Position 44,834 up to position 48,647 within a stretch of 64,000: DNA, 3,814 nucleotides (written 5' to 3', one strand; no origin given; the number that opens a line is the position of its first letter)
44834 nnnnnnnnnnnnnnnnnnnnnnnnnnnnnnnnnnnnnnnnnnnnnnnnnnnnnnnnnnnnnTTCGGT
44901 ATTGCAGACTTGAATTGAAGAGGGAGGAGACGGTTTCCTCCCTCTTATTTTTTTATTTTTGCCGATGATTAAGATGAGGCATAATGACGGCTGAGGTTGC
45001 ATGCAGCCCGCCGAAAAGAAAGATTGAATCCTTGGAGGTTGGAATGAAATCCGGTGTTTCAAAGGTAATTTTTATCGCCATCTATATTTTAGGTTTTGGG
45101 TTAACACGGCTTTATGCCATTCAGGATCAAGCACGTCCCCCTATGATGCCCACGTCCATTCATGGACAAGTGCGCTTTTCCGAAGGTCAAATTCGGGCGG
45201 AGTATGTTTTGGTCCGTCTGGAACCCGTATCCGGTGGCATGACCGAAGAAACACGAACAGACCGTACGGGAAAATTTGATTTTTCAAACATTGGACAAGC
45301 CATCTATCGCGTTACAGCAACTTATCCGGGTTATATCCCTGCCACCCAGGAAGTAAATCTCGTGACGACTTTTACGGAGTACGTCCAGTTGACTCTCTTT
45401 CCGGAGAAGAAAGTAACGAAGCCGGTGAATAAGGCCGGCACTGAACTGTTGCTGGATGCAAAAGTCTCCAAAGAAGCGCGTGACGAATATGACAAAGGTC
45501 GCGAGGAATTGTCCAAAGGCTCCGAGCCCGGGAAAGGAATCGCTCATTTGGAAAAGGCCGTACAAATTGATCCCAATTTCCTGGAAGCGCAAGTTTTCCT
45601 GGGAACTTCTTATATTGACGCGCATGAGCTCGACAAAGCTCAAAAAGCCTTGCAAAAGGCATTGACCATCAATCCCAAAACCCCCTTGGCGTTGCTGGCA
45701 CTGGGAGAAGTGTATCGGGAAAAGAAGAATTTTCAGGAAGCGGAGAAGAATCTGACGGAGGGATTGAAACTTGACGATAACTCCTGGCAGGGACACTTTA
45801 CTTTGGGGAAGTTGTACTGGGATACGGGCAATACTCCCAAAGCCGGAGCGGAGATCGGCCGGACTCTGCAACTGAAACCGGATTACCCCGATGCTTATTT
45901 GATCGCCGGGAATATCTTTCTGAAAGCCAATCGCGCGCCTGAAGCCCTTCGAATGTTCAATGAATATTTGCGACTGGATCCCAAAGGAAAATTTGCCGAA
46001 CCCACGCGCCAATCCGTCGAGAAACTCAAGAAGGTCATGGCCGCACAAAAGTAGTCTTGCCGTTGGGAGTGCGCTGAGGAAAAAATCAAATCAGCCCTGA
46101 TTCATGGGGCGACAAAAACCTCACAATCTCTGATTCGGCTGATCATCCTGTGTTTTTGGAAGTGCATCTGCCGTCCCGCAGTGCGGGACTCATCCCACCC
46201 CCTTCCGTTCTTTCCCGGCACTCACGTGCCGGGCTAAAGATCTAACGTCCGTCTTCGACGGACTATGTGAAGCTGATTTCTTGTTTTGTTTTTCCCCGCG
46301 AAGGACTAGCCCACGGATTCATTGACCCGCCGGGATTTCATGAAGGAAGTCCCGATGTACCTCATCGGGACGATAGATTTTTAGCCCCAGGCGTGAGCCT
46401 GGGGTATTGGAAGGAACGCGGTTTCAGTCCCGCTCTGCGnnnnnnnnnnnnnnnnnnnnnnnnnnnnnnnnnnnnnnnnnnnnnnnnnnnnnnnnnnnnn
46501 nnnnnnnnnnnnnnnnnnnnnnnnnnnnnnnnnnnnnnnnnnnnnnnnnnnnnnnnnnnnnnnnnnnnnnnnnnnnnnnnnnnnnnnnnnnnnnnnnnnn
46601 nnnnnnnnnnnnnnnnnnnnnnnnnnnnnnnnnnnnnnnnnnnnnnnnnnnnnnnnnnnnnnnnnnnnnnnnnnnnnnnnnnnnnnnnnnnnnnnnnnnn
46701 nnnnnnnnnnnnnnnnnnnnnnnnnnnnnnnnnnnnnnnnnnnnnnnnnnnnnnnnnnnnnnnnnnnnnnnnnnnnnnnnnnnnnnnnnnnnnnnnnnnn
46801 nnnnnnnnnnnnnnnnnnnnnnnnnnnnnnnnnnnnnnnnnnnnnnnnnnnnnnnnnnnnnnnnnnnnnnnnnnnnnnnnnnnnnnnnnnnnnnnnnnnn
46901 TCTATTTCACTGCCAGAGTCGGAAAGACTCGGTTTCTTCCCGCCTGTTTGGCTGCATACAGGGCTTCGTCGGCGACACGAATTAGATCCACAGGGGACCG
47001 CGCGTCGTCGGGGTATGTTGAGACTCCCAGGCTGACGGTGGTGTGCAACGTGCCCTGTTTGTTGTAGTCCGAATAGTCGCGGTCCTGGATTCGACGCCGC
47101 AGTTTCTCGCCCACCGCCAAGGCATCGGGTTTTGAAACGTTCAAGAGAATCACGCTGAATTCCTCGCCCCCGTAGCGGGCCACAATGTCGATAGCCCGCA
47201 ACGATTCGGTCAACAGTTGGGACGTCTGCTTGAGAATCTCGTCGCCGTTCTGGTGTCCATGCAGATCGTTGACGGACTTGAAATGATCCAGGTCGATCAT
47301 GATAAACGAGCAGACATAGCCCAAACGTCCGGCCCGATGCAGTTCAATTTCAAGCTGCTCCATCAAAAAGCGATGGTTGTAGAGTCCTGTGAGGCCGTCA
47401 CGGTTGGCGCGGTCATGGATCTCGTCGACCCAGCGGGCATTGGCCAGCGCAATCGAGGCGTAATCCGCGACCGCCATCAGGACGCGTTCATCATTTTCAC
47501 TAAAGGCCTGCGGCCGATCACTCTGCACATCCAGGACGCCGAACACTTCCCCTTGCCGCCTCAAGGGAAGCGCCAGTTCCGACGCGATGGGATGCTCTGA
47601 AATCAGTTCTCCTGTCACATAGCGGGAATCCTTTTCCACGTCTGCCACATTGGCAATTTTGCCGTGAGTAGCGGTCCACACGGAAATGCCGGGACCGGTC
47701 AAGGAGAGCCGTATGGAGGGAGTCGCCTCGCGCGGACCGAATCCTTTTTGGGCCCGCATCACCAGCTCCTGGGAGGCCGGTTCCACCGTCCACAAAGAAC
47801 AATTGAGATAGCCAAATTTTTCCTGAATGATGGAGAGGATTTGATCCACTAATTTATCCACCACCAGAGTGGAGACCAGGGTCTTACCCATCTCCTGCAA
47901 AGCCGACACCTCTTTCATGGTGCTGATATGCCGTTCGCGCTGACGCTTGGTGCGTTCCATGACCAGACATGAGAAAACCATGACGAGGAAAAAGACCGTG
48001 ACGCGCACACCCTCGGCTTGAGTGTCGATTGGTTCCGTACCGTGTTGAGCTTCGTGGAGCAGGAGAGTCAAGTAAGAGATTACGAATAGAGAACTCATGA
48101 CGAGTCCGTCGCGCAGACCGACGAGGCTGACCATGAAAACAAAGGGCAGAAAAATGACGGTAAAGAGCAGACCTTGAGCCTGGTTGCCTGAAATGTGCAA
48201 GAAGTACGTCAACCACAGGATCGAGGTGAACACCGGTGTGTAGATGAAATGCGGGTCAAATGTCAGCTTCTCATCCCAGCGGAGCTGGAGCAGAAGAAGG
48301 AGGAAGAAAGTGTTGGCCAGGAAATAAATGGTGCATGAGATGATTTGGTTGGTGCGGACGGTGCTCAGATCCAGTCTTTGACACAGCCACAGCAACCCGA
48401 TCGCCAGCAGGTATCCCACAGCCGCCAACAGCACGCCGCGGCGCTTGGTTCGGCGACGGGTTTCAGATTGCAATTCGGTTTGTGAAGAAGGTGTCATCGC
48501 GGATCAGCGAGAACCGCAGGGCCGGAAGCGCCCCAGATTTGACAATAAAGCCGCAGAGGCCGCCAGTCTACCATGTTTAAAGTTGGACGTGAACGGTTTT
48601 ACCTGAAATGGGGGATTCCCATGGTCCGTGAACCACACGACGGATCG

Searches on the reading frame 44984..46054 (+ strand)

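Call 34: search_protein_families(library=pfam, proteins=[window:44984-46054:+], max_evalue=0.001)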
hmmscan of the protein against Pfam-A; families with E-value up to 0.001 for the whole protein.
window:44984-46054:+ (356 aa): 18 families
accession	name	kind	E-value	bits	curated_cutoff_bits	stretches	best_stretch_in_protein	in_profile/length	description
PF07719.23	TPR_2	-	8.8e-22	75.8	27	2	235-266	2-33/34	Tetratricopeptide repeat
PF14559.12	TPR_19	-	5.9e-20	71.8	25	3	185-237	10-62/68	Tetratricopeptide repeat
PF00515.34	TPR_1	-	2.1e-18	65.7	27.8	0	235-266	2-33/34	Tetratricopeptide repeat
PF13432.12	TPR_16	-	4.6e-16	59.4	32.7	2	273-334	2-63/65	Tetratricopeptide repeat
PF13414.12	TPR_11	-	7.1e-16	58.1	26.8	2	209-244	3-38/42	TPR repeat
PF13181.12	TPR_8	-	1.2e-15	56.6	25.7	0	201-232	2-33/34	Tetratricopeptide repeat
PF13428.12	TPR_14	-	2.4e-14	52.9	23.5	1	201-242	2-43/44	Tetratricopeptide repeat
PF13424.12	TPR_12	-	6.7e-12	45.9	30.1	1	201-264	4-75/77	Tetratricopeptide repeat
PF13431.12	TPR_17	-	9.7e-11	41.5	24.4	0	223-254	2-33/34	Tetratricopeptide repeat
PF13620.12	CarboxypepD_reg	-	4.6e-10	40.2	32.3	1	58-138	1-81/82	Carboxypeptidase regulatory-like domain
PF13371.12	TPR_9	-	2.8e-06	27.7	35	0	276-343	3-63/73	Tetratricopeptide repeat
PF13174.12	TPR_6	-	6.7e-06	26.8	26.3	0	303-334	1-32/33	Tetratricopeptide repeat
PF13715.12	CarbopepD_reg_2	-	2.1e-05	24.9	32.2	1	59-138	1-76/88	CarboxypepD_reg-like domain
PF12895.13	ANAPC3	-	2.6e-05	24.8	27.2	1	187-258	10-80/82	Anaphase-promoting complex, cyclosome, subunit 3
PF25063.1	ARM_TT21_C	-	3.6e-05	24.2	35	1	195-267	90-162/209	Tetratricopeptide repeat protein 21 C-terminal ARM domain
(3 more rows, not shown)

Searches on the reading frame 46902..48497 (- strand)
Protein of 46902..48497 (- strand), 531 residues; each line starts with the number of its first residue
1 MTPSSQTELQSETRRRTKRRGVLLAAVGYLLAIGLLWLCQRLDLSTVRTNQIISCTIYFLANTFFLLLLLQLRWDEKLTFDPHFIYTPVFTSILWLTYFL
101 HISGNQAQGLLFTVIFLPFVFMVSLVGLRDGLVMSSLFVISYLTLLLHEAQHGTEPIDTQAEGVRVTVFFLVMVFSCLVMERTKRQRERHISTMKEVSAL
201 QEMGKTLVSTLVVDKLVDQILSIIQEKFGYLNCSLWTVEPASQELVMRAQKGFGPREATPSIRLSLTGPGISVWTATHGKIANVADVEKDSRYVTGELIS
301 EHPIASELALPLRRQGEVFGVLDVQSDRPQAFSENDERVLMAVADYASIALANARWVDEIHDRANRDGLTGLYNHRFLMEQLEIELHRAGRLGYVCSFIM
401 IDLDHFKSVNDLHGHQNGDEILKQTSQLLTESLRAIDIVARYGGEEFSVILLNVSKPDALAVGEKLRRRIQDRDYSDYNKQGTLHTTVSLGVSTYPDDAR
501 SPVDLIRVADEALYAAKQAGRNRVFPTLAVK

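Call 34: search_protein_families(library=pfam, proteins=[window:46902-48497:-], max_evalue=0.001)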
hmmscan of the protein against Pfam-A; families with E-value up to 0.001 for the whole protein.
window:46902-48497:- (531 aa): 5 families
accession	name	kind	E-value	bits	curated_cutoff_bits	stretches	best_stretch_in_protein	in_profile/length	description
PF00990.26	GGDEF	-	4.5e-47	160.3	23.8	1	364-523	1-161/161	Diguanylate cyclase, GGDEF domain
PF13185.12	GAF_2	-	4.9e-17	62.9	28.6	1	213-351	4-135/136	GAF domain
PF01590.32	GAF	-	1e-16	62.1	22.4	1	214-351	3-133/133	GAF domain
PF13492.12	GAF_3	-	4.5e-12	46.9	27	1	213-353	2-129/129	GAF domain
PF20966.2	MASE6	-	6e-05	23.5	27.4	1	49-189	33-168/170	MASE6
